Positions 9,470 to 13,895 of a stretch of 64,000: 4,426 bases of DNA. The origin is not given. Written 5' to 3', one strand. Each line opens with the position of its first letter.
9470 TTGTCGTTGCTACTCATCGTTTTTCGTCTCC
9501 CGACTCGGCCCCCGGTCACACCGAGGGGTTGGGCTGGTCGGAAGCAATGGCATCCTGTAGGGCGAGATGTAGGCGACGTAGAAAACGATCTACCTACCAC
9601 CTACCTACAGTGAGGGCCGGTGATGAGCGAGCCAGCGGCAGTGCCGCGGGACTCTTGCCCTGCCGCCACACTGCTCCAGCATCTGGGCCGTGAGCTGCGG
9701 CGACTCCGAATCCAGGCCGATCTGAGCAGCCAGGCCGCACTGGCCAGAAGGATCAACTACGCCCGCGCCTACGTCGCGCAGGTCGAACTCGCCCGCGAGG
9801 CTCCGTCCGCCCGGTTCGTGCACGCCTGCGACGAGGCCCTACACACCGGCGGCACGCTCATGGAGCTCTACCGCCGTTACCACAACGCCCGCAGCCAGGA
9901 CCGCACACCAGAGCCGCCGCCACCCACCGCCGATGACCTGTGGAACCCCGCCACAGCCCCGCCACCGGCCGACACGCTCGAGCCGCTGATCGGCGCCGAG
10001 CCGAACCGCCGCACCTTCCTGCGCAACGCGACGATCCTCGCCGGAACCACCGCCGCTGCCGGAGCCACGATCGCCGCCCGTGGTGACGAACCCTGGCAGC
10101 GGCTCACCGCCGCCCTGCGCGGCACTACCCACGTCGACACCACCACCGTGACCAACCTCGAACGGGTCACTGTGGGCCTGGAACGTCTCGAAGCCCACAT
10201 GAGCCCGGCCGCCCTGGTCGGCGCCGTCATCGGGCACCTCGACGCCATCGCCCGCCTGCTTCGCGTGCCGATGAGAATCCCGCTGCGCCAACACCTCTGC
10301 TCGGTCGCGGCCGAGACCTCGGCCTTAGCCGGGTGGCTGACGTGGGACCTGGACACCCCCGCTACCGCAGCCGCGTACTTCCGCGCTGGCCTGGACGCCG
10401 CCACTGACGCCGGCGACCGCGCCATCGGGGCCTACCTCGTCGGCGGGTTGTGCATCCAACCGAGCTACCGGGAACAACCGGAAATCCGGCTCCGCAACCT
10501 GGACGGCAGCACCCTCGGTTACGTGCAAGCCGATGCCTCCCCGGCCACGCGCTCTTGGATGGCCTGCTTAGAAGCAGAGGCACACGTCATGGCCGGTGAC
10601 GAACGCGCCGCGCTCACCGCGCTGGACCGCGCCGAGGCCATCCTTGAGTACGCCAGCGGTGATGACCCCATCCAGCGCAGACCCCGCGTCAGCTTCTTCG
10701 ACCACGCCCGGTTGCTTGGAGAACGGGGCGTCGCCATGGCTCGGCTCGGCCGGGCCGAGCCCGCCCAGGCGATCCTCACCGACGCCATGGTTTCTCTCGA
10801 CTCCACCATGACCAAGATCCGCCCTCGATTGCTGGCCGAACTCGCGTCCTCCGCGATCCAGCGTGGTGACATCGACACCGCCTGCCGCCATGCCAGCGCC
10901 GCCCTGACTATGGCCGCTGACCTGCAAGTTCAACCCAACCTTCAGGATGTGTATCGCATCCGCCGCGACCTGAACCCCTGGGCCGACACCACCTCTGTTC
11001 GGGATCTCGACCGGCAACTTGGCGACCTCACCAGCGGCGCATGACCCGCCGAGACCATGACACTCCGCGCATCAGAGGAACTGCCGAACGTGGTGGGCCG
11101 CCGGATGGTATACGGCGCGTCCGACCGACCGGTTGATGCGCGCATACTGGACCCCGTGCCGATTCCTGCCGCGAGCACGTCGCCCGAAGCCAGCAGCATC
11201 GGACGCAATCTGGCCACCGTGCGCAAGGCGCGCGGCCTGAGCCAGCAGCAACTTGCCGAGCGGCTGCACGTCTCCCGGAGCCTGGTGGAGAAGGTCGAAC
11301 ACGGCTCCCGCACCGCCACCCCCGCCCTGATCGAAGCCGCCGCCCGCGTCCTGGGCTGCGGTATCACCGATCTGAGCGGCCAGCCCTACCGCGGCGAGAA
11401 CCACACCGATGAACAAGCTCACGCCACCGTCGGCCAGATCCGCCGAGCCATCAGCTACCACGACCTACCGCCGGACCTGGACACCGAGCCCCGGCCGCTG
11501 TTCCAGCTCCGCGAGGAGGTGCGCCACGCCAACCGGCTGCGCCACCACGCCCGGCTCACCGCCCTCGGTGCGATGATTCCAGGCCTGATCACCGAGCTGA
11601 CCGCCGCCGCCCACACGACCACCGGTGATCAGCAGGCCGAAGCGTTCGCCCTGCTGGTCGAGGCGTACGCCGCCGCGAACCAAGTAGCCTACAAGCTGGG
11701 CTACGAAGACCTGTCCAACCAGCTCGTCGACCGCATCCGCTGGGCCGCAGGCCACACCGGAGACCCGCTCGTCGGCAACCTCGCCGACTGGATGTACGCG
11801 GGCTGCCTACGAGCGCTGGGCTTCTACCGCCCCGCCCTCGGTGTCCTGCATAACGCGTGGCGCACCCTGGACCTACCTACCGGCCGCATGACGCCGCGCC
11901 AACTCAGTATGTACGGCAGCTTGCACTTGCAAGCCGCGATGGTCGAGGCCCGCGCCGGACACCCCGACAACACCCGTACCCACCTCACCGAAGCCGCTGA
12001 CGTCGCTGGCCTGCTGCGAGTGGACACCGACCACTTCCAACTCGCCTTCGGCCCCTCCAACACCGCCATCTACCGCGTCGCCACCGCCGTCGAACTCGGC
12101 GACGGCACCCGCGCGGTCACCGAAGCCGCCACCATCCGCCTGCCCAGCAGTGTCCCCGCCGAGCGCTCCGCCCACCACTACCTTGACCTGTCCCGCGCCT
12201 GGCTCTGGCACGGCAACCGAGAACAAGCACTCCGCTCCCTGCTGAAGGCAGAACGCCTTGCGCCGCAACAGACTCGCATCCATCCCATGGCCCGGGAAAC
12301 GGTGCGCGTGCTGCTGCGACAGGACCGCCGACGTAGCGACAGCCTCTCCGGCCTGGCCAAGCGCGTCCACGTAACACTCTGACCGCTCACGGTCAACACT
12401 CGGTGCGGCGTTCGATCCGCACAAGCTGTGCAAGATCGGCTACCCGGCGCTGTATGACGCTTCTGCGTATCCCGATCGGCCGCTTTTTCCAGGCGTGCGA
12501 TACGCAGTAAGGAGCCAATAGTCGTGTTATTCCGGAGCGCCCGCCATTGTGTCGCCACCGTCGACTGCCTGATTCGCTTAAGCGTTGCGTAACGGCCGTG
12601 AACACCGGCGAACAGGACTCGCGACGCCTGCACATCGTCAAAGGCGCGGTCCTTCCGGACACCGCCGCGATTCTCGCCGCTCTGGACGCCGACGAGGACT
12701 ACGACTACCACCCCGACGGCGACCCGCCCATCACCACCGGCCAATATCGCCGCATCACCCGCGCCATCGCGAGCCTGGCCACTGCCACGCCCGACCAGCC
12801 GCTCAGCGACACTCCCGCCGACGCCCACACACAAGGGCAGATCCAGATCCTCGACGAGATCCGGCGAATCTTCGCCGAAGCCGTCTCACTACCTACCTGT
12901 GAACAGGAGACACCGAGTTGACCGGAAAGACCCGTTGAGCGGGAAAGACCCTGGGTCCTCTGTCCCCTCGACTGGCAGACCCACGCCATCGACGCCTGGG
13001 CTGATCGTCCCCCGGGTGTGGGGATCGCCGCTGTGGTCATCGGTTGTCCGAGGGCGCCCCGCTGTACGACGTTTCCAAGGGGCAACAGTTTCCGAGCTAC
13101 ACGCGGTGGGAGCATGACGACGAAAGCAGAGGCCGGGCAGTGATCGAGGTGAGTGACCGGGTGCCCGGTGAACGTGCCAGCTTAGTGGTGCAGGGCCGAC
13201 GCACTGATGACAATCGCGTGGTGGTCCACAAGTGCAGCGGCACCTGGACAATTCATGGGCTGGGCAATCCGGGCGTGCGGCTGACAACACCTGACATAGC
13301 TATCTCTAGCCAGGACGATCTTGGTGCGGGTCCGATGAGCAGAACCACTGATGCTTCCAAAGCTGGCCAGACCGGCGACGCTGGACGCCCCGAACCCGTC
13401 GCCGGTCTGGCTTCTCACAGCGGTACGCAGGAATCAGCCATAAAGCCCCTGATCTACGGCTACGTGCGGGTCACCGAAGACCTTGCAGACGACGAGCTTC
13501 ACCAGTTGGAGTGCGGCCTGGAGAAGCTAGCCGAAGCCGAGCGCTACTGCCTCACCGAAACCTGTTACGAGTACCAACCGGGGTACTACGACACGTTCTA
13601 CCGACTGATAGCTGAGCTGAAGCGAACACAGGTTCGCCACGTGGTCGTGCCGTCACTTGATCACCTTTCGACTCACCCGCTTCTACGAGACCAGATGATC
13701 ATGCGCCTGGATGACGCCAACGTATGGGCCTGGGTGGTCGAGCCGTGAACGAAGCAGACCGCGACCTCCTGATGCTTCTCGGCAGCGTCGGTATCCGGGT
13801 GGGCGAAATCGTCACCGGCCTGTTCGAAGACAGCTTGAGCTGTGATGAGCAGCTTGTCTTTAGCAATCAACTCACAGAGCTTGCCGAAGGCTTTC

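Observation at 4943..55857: Fourfold direct repeat of the tRNA-Pro(GGG) 3' part delimits about 51 kb of tandemly accreted integrative elements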

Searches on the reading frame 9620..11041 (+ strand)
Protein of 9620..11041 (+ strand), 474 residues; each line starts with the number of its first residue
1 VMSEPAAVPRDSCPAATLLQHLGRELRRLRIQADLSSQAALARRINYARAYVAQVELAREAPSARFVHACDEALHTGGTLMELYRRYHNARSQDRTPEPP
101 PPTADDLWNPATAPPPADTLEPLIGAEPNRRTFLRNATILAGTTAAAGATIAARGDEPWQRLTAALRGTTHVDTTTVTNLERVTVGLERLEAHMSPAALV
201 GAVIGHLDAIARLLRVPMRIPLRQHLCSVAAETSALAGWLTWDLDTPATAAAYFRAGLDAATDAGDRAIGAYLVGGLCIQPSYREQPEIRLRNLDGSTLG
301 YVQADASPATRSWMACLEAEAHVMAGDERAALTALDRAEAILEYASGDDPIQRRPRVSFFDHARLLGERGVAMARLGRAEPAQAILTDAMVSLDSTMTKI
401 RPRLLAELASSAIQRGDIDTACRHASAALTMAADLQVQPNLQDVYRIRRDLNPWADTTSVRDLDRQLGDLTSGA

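Call 10: search_protein_families(library=pfam, proteins=[window:9620-11041:+], max_evalue=0.01)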
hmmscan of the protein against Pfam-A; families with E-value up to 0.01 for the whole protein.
window:9620-11041:+ (474 aa): 2 families
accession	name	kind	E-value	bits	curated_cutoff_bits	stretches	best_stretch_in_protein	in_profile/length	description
PF13560.12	HTH_31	-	1.9e-10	41.3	27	1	21-82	1-62/64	Helix-turn-helix domain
PF01381.28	HTH_3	-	0.00079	19.9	23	1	26-74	1-48/55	Helix-turn-helix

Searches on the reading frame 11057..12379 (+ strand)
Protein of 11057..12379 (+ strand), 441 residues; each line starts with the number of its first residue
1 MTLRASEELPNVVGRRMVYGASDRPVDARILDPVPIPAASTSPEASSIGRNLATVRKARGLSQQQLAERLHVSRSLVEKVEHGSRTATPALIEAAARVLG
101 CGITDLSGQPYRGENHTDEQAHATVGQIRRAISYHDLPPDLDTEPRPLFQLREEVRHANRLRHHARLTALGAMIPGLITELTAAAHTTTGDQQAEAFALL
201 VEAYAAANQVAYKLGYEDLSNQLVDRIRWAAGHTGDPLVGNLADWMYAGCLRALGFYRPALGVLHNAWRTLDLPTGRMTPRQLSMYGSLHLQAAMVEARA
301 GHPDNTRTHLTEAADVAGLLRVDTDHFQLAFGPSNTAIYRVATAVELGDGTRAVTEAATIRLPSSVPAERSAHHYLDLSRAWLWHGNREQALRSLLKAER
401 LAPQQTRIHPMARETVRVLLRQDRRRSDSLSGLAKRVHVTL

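Call 10: search_protein_families(library=pfam, proteins=[window:11057-12379:+], max_evalue=0.01)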
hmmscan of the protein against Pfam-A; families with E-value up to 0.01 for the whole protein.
window:11057-12379:+ (441 aa): 6 families
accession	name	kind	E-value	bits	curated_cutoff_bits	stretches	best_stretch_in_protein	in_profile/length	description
PF13560.12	HTH_31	-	7.3e-13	49.1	27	1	48-102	2-57/64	Helix-turn-helix domain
PF01381.28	HTH_3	-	3.6e-12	46.6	23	1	53-106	2-55/55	Helix-turn-helix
PF12844.13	HTH_19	-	1e-05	25.8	30.2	1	49-90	1-42/64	Helix-turn-helix domain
PF13413.12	HTH_25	-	9.4e-05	22.6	24.6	1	52-89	2-39/62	Helix-turn-helix domain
PF13443.12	HTH_26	-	0.00072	20.2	22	1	52-106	2-57/63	Cro/C1-type HTH DNA-binding domain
PF08279.18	HTH_11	-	0.0054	17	25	0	54-77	8-32/55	HTH domain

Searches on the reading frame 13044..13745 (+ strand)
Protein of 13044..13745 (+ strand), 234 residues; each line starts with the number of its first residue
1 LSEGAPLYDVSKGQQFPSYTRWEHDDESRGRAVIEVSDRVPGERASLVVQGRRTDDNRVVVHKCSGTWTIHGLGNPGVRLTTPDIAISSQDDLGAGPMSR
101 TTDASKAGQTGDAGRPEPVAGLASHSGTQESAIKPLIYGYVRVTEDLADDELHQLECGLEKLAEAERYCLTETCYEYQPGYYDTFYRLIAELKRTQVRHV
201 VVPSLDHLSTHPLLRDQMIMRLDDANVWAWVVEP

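Call 11: search_protein_families(library=pfam, proteins=[window:13044-13745:+], max_evalue=0.01)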
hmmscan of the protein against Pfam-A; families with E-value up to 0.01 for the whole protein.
window:13044-13745:+ (234 aa): 1 family
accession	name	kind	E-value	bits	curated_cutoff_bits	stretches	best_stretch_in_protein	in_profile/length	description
PF00239.26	Resolvase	-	0.0066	17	23.3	0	137-212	1-79/145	Resolvase, N terminal domain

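Call 49: search_protein_families(library=ncbifam, proteins=[window:13044-13745:+], max_evalue=0.01)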
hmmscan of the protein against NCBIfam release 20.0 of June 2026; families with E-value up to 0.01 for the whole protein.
window:13044-13745:+ (234 aa): 0 families

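Call 60: search_protein_families(library=phrogs, proteins=[window:13044-13745:+], max_evalue=0.01)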
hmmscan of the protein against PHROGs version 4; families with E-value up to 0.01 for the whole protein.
window:13044-13745:+ (234 aa): 0 families
